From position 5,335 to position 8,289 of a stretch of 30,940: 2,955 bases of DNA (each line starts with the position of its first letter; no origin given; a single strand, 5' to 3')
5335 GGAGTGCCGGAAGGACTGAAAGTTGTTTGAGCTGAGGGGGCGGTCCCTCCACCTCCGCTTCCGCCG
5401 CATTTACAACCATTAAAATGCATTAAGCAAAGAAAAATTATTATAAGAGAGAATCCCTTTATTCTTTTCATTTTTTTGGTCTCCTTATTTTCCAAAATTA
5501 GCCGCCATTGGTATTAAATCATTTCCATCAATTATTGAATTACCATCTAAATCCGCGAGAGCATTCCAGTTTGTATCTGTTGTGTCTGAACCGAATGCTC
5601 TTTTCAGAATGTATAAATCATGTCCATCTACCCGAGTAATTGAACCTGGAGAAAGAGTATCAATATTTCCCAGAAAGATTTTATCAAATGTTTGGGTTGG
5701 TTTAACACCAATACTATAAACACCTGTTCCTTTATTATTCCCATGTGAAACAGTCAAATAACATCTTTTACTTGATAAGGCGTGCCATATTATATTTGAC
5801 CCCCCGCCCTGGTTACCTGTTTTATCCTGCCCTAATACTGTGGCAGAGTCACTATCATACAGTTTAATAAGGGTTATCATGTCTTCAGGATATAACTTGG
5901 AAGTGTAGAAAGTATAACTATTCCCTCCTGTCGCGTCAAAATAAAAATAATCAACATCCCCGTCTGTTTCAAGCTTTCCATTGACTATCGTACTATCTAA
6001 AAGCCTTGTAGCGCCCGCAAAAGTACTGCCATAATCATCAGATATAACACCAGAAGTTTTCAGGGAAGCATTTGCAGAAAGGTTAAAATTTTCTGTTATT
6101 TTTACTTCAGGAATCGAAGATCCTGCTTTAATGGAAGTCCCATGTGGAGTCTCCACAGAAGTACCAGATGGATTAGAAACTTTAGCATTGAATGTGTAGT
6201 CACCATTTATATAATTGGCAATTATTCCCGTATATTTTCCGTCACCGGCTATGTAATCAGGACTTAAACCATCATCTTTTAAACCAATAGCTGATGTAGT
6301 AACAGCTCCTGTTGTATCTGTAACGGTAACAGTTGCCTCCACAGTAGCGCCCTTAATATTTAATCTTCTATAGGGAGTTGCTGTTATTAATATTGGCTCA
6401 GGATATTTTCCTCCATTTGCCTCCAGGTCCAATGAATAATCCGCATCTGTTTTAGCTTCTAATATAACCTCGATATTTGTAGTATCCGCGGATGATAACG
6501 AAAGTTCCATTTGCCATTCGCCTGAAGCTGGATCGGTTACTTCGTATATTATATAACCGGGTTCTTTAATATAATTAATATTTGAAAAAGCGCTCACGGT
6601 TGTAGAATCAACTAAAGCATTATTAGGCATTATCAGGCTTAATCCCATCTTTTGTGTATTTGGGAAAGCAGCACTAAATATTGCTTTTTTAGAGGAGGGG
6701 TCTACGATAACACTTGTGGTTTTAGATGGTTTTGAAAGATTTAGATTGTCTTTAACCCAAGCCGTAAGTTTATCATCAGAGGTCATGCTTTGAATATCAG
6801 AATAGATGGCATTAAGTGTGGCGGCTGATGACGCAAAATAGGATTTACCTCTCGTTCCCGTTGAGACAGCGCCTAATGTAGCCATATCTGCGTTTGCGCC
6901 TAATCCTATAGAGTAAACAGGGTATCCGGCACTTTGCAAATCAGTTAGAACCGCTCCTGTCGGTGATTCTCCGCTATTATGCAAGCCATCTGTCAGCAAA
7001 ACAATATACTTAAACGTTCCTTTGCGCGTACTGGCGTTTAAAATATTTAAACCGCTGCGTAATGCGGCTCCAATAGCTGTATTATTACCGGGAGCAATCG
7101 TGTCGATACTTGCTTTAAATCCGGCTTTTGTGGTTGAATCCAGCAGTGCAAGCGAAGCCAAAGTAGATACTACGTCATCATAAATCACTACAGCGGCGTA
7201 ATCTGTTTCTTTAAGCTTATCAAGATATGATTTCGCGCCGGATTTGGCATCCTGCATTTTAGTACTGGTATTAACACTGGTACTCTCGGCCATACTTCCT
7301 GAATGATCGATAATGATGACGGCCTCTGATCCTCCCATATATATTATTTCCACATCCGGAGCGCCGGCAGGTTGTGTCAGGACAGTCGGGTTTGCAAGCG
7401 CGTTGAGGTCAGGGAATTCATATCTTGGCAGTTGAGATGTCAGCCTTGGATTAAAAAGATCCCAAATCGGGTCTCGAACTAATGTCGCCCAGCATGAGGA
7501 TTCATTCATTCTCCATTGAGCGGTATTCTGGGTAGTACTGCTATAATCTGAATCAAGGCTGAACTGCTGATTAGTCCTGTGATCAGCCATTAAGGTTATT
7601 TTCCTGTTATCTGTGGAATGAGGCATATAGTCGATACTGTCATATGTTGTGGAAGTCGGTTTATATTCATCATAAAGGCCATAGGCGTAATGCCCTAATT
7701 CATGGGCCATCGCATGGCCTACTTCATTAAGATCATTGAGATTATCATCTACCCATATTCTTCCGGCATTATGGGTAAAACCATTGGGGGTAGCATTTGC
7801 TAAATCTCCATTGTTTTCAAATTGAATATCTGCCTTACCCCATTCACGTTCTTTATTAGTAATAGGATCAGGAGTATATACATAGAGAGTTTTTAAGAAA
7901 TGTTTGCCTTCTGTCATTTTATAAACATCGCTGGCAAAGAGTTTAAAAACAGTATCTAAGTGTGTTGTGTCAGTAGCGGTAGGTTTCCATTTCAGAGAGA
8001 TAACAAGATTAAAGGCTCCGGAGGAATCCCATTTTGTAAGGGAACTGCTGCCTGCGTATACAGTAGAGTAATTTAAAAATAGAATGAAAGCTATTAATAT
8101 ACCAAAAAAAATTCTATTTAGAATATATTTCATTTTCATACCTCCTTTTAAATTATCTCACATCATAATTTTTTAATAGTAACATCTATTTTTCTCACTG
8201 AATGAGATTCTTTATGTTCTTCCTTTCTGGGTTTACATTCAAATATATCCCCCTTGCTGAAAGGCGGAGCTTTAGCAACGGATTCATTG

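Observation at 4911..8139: Minimal cohesin-dockerin pair: a cohesin-like lipoprotein adjacent to a dockerin-bearing CLCA-like protease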

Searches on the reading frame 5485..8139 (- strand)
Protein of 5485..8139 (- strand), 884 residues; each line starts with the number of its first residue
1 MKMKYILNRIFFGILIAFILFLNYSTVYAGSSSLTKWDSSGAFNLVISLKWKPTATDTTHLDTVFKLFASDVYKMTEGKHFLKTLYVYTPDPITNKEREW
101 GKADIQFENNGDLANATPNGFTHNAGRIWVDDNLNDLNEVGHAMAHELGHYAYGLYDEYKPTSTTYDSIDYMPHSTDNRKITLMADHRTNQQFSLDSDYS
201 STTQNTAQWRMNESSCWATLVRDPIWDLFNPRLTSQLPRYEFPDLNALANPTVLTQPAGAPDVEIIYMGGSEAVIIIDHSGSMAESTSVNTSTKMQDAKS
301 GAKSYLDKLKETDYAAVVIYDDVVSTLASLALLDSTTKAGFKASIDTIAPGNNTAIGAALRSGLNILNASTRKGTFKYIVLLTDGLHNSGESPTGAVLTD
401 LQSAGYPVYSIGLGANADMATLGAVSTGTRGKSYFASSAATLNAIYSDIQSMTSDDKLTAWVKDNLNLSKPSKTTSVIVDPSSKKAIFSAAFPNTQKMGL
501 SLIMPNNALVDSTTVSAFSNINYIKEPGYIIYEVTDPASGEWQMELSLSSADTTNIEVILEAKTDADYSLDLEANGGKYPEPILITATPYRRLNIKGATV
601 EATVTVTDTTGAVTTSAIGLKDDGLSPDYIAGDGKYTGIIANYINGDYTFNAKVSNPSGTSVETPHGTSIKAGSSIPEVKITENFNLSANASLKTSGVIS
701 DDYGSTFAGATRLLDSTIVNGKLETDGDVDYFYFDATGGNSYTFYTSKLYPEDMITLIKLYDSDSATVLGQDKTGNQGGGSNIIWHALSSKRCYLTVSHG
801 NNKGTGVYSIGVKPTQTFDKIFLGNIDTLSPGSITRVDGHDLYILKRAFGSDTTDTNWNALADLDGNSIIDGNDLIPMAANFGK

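Call 3: search_protein_families(library=pfam, proteins=[window:5485-8139:-], max_evalue=1)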
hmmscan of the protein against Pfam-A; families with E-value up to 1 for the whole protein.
window:5485-8139:- (884 aa): 7 families
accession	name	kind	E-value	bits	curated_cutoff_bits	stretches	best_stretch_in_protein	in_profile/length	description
PF00092.34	VWA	-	3.2e-15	57.2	23.8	1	274-446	3-172/174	von Willebrand factor type A domain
PF13519.12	VWA_2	-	5.1e-12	46.8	27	1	274-385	2-106/107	von Willebrand factor type A domain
PF06707.17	DUF1194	-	0.00092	18.9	27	1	348-418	89-159/206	Protein of unknown function (DUF1194)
PF13768.12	VWA_3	-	0.0083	16.6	27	1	296-435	18-155/155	von Willebrand factor type A domain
PF08434.16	CLCA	-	0.037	13.9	25.6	1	121-168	107-154/266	Calcium-activated chloride channel N terminal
PF09471.16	Peptidase_M64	-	0.04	13.5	26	1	140-185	142-186/302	IgA Peptidase M64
PF18478.7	PIN_10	-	0.11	13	26.2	0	835-870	21-55/84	PIN like domain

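Call 4: search_protein_families(library=ncbifam, proteins=[window:5485-8139:-], max_evalue=1)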
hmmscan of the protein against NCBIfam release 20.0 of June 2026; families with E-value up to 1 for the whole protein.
window:5485-8139:- (884 aa): 6 families
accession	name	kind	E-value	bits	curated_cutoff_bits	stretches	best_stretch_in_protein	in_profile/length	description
TIGR00868.1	hCaCC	subfamily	4.1e-13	48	900.85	1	260-655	294-681/863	calcium-activated chloride channel protein 1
NF047508.1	VWA_BatA_Lepto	exception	5.7e-11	42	380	1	270-455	88-275/315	VWA domain-containing protein BatA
NF041940.1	choice_anch_X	domain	4.8e-08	32.6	25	1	620-653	3-36/37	choice-of-anchor X domain-containing protein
TIGR03788.1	marine_srt_targ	equivalog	4.1e-06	25.5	551.65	1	271-386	272-380/629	marine proteobacterial sortase target protein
NF010238.0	PRK13685.1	subfamily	0.00021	20.5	432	1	274-396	100-225/335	hypothetical protein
TIGR02442.1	Cob-chelat-sub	hypoth_equivalog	0.0066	14.9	779.45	1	271-392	473-587/641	putative cobaltochelatase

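Call 12: find_homologous_proteins(query=window:5485-8139:-)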
Query window:5485-8139:- (884 aa): 74 proteins with E <= 0.001 among 8000 candidates.
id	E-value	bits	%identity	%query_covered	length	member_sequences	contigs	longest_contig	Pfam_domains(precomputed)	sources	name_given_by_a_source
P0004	0.0e+0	1971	100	100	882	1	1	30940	PF00092.35,PF13519.13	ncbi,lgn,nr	ncbi:MAG: VWA domain-containing protein [bacterium]|nr:VWA domain-containing protein [bacterium]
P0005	1.3e-266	905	56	90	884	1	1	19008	PF13768.13,PF00092.35,PF13519.13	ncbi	-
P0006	1.9e-255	868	51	93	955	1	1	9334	PF00092.35,PF13519.13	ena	-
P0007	4.7e-212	724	48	90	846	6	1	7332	PF00092.35,PF13519.13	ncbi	-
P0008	3.9e-210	718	47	93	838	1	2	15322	PF00092.35,PF13519.13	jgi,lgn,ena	-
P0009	6.3e-210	717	47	91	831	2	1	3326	PF00092.35,PF13519.13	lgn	-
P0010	1.0e-207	710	47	93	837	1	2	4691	PF00092.35,PF13519.13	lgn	-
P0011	7.2e-206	704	46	93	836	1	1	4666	PF00092.35,PF13519.13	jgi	jgi:calcium-activated chloride channel regulator 4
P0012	6.5e-205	701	47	91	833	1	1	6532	PF00092.35,PF13519.13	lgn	-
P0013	1.6e-203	696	46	91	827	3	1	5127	PF00092.35,PF13519.13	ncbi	ncbi:MAG: VWA domain-containing protein [Bacteroidota bacterium]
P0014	1.3e-200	686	45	92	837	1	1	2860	PF13768.13,PF00092.35,PF13519.13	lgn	-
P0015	4.2e-197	675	46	91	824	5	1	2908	PF13768.13,PF04151.22,PF00092.35,PF13519.13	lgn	-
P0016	5.9e-197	674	45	93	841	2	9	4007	PF13768.13,PF00092.35,PF13519.13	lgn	-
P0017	6.7e-192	658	44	92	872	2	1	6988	PF13768.13,PF00092.35,PF13519.13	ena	-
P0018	2.1e-191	656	44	89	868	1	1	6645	PF13768.13,PF00092.35,PF13519.13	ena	-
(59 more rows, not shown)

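Call 59: find_encoding_contigs(protein=P0005, flank=8000, max_places=2)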
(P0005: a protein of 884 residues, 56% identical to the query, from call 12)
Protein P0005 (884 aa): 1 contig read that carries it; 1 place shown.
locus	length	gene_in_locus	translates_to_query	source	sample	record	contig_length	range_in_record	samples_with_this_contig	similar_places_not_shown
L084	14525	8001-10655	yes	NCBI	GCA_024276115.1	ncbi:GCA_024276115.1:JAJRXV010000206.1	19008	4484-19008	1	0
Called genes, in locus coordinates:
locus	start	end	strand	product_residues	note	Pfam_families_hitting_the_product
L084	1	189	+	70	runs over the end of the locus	-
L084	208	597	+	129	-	PF01894:YjbQ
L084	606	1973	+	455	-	PF18073:Zn_ribbon_LapB, PF03796:DnaB_C (faint), PF06745:ATPase, PF13481:AAA_25, PF23442:DUF7125 (weak), PF06745:ATPase (weak), PF13541:ChlI, PF05362:Lon_C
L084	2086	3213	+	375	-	PF01969:Ni_insertion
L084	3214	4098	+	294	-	PF00590:TP_methylase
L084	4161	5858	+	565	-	PF00158:Sigma54_activat, PF14532:Sigma54_activ_2, PF25601:AAA_lid_14, PF02954:HTH_8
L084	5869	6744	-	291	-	PF09084:NMT1 (faint), PF01634:HisG, PF08029:HisG_C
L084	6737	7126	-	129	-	PF01502:PRA-CH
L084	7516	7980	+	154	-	-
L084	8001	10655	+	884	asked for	PF00092:VWA, PF13519:VWA_2, PF13768:VWA_3 (weak)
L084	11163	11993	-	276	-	PF00535:Glycos_transf_2, PF10111:Glyco_tranf_2_2, PF13641:Glyco_tranf_2_3, PF02709:Glyco_transf_7C (faint)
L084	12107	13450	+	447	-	PF09837:DUF2064 (faint), PF13360:PQQ_2 (weak)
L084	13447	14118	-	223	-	PF00535:Glycos_transf_2, PF13641:Glyco_tranf_2_3 (weak)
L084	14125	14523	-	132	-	?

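Call 60: find_encoding_contigs(protein=P0008, flank=8000, max_places=2)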
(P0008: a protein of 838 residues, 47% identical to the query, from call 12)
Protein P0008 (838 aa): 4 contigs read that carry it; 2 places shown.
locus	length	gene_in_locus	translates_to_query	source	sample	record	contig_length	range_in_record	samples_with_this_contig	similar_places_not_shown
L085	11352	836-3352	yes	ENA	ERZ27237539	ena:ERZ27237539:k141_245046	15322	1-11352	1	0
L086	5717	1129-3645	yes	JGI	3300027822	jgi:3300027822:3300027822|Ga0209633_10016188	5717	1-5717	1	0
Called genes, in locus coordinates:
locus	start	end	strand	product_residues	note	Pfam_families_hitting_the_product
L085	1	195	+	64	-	?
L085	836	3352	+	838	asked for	PF00092:VWA, PF13519:VWA_2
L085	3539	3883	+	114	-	-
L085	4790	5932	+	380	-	PF02771:Acyl-CoA_dh_N, PF02770:Acyl-CoA_dh_M, PF00441:Acyl-CoA_dh_1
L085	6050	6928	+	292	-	PF00378:ECH_1, PF16113:ECH_2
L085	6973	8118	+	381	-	PF02771:Acyl-CoA_dh_N, PF02770:Acyl-CoA_dh_M, PF00441:Acyl-CoA_dh_1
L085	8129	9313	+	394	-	PF02771:Acyl-CoA_dh_N, PF02770:Acyl-CoA_dh_M, PF00441:Acyl-CoA_dh_1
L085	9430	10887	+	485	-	PF08541:ACP_syn_III_C, PF12172:zf-ChsH2 (weak), PF01796:OB_ChsH2_C (weak)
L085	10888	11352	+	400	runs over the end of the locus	PF00108:Thiolase_N, PF02803:Thiolase_C (weak), PF22691:Thiolase_C_1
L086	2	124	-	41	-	?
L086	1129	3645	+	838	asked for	PF00092:VWA, PF13519:VWA_2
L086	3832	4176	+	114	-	-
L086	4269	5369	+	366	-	PF01797:Y1_Tnp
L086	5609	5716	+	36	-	?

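Call 63: predict_structure(alignment_id=A4)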
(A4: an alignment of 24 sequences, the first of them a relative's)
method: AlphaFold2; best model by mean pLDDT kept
length: 882 residues; sequences in the alignment: 24
mean_pLDDT: 81.8   pTM: 0.78
mean pLDDT of the five models: 81.8, 80.8, 78.7, 78.4, 76.7
residues with pLDDT >= 90: 383; 70-90: 362; 50-70: 48; < 50: 89
segments of 3 or more residues with pLDDT < 50: 18-28, 223-227, 229-234, 819-882
pLDDT, mean of each block of 10 residues (from residue 1): 73 63 39 82 93 95 96 93 93 86 90 81 82 91 93 88 77 88 91 82 78 84 51 60 78 86 92 93 61 89 91 94 95 95 91 92 95 92 88 91 90 85 85 85 85 86 87 92 94 90 96 95 94 94 84 86 90 84 90 92 84 92 82 90 89 90 77 80 89 80 90 85 91 92 84 90 91 69 91 90 87 63 30 30 26 32 27 31 33
secondary structure, 60 per line:
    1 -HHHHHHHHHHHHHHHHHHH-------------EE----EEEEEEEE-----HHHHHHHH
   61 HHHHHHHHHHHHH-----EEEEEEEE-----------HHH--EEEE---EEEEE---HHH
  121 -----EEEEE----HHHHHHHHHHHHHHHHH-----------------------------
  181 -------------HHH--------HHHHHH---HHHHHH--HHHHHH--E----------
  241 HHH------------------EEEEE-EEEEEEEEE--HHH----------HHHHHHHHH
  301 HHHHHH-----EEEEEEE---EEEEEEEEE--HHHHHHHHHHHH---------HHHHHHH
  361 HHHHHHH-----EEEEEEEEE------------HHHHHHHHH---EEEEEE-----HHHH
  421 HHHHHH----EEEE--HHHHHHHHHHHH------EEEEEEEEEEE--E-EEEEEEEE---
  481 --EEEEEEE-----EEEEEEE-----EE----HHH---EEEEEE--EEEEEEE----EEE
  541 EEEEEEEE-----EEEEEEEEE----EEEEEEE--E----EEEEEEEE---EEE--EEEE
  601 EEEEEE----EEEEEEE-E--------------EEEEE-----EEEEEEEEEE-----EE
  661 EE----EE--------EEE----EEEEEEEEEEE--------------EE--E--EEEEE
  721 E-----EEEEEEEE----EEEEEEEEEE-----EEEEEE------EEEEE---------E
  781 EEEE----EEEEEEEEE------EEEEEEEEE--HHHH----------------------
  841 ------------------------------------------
elements in order (helices of 4 or more, strands of 3 or more residues): H2-20 E40-47 H53-73 E79-86 E103-106 E110-114 E126-130 H135-151 H205-210 H214-219 H222-227 E262-266 E268-276 H292-306 E312-318 E322-330 H333-344 H354-367 E373-381 H394-402 E406-411 H417-426 E431-434 H437-448 E455-465 E470-477 E483-489 E495-501 E519-524 E527-533 E538-548 E554-562 E567-573 E581-588 E592-594 E597-606 E611-617 E634-638 E644-653 E659-662 E677-679 E684-694 E716-721 E727-734 E739-748 E754-759 E766-770 E780-784 E789-797 E804-812 H815-818

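Call 65: fold_search(model_id=the predicted structure, library=pdb)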
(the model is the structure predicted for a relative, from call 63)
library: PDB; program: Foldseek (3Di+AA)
matches with E <= 10: 1697; with E <= 0.001: 478
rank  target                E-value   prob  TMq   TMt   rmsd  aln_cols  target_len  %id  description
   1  7w6b                  1.4e-14  1.00  0.19  0.21  43.6       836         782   10  Crystal Structure of PitA from pilus islet-2 of Streptococcus oralis (released 2022-06-01)
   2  4fx5                  1.7e-13  1.00  0.19  0.39  17.3       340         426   17  von Willebrand factor type A from Catenulispora acidiphila (released 2012-07-18)
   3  6m3y                  5.4e-12  1.00  0.19  0.20  33.5       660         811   10  Crystal structure of pilus adhesin, SpaC from Lactobacillus rhamnosus GG - open conformation (released 2020-07-29)
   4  3ibs_A                6.2e-11  1.00  0.19  0.74   2.8       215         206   17  Crystal structure of conserved hypothetical protein BatB from Bacteroides thetaiotaomicron (released 2009-08-25)
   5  3ibs_B                1.4e-10  1.00  0.18  0.75   2.6       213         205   16  Crystal structure of conserved hypothetical protein BatB from Bacteroides thetaiotaomicron (released 2009-08-25)
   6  4jdu                  2.1e-10  1.00  0.19  0.78   2.0       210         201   18  The crystal structure of an aerotolerance-related membrane protein from Bacteroides fragilis NCTC 9343 with multiple mut (released 2013-03-27)
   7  8s05_A                3.8e-10  1.00  0.17  0.38  16.3       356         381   14  ArnAB complex an archaeal ortholog of the Sec23/24 core motif (released 2025-10-29)
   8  9c4f_I                7.0e-10  1.00  0.19  0.81   2.6       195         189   20  Infectious B19V capsid (released 2024-10-16)
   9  8s05_B                1.1e-09  1.00  0.17  0.37  16.4       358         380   13  ArnAB complex an archaeal ortholog of the Sec23/24 core motif (released 2025-10-29)
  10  4cnb_A                1.3e-09  1.00  0.18  0.38   4.0       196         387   25  Structure of proximal thread matrix protein 1 (PTMP1) from the mussel byssus - Crystal form 2 (released 2014-03-12)
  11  8hmb_E                1.7e-09  1.00  0.19  0.18  15.2       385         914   12  Cryo-EM structure of human high-voltage activated L-type calcium channel CaV1.2 in complex with benidipine (BEN) (released 2024-04-24)
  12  3hs0_D                1.8e-09  1.00  0.18  0.23  21.6       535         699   12  Cobra Venom Factor (CVF) in complex with human factor B (released 2009-07-07)
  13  7vfs_B                3.2e-09  1.00  0.19  0.18  14.7       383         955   11  Human N-type voltage gated calcium channel CaV2.2-alpha2/delta1-beta1 complex, apo state (released 2021-11-03)
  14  4cn8                  4.4e-09  1.00  0.18  0.39   3.0       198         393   25  Structure of proximal thread matrix protein 1 (PTMP1) from the mussel byssus (released 2014-03-12)
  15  8fd7_D                4.4e-09  1.00  0.19  0.18  15.2       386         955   12  Structure of the human L-type voltage-gated calcium channel Cav1.2 complexed with gabapentin (released 2023-03-22)
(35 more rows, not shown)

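Call 69: search_solved_structures(query=A4, max_evalue=0.001, show_alignments=0)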
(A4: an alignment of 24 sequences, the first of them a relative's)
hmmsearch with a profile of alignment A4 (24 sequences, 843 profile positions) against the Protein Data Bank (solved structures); distinct sequences matched with E-value up to 0.001: 65 (the best 60 are shown).
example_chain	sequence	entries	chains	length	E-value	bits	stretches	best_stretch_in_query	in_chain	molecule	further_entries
4cn8_A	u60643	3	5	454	5.1e-31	110.6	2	275-425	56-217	PROXIMAL THREAD MATRIX PROTEIN 1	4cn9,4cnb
6pyo_A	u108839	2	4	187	2.8e-19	71.8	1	274-435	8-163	cDNA FLJ56608, highly similar to Homo sapiens chloride channel, calcium activated, family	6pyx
9c4f_I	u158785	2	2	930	3e-18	68.4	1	274-447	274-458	Inter-alpha-trypsin inhibitor heavy chain H4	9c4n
8s05_A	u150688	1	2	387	7.3e-17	63.8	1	274-441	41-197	Conserved protein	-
4fx5_A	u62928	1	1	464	4.7e-16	61.1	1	273-447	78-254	von Willebrand factor type A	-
6fpy_A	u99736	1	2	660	7.4e-16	60.5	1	272-448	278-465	Inter-alpha-trypsin inhibitor heavy chain H1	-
4rck_A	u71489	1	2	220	1e-15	60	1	272-447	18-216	Hypothetical membrane spanning protein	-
6fpz_A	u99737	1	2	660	3.3e-14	55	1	272-448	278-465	Inter-alpha-trypsin inhibitor heavy chain H1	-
9no5_A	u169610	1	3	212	4.5e-14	54.6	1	273-424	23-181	Putative secreted protein, hemolysin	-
9vlg_A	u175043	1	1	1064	1.2e-13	53.1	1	273-437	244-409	Isoform 2 of Voltage-dependent calcium channel subunit alpha-2/delta-1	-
8hlp_F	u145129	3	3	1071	1.3e-13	53.1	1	273-437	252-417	Voltage-dependent calcium channel subunit alpha-2/delta-1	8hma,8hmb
6jp8_F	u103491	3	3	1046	1.3e-13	53.1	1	273-437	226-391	Voltage-dependent calcium channel subunit alpha-2/delta-1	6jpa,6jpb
8eog_D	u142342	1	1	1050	1.3e-13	53.1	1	273-437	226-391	Voltage-dependent calcium channel subunit alpha-2/delta-1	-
7xlq_D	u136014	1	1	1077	1.3e-13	53.1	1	273-437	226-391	Voltage-dependent calcium channel subunit alpha-2/delta-1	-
8if3_A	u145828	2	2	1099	1.3e-13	53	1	273-437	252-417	Voltage-dependent calcium channel subunit alpha-2/delta-1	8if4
3jqw_A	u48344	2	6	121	0.00016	23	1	693-800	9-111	ColH protein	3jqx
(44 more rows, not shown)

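Call 72: search_protein_families(library=pfam, alignment_id=A4, max_evalue=0.01)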
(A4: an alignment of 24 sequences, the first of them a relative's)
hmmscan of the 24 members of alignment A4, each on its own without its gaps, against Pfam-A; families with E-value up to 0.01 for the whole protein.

A. member 1, P0004 (882 aa): 4 families
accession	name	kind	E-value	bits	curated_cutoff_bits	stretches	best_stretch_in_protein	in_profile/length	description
PF00092.34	VWA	-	3.2e-15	57.2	23.8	1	272-444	3-172/174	von Willebrand factor type A domain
PF13519.12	VWA_2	-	5.1e-12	46.8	27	1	272-383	2-106/107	von Willebrand factor type A domain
PF06707.17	DUF1194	-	0.00091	18.9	27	1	346-416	89-159/206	Protein of unknown function (DUF1194)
PF13768.12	VWA_3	-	0.0083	16.6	27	0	294-433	18-155/155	von Willebrand factor type A domain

B. families by the number of members that match (of 24 scanned): 16 families
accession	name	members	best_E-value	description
PF00092.34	VWA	24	2.7e-22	von Willebrand factor type A domain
PF13519.12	VWA_2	24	7.4e-15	von Willebrand factor type A domain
PF13768.12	VWA_3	16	6.4e-11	von Willebrand factor type A domain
PF23560.1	GBD_Hemicentin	8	0.00013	Hemicentin galactose-binding domain-like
PF04151.21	PPC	7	4.5e-09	Bacterial pre-peptidase C-terminal domain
PF06707.17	DUF1194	7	4.3e-08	Protein of unknown function (DUF1194)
PF01435.24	Peptidase_M48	3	0.002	Peptidase family M48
PF01483.27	P_proprotein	2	0.00099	Proprotein convertase P-domain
PF24247.1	DUF7450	1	2.6e-12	Repeat of unknown function (DUF7450)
PF05762.20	VWA_CoxE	1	0.00011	VWA domain containing CoxE-like protein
PF00801.26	PKD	1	0.00022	PKD domain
PF23623.1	GBD_IRG7_N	1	0.00045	IRG7 N-terminal galactose binding domain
PF11312.14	Methyltransf_34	1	0.00051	Putative SAM-dependent methyltransferase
PF25106.1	VWA_4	1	0.0014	von Willebrand factor A domain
PF09471.16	Peptidase_M64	1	0.0069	IgA Peptidase M64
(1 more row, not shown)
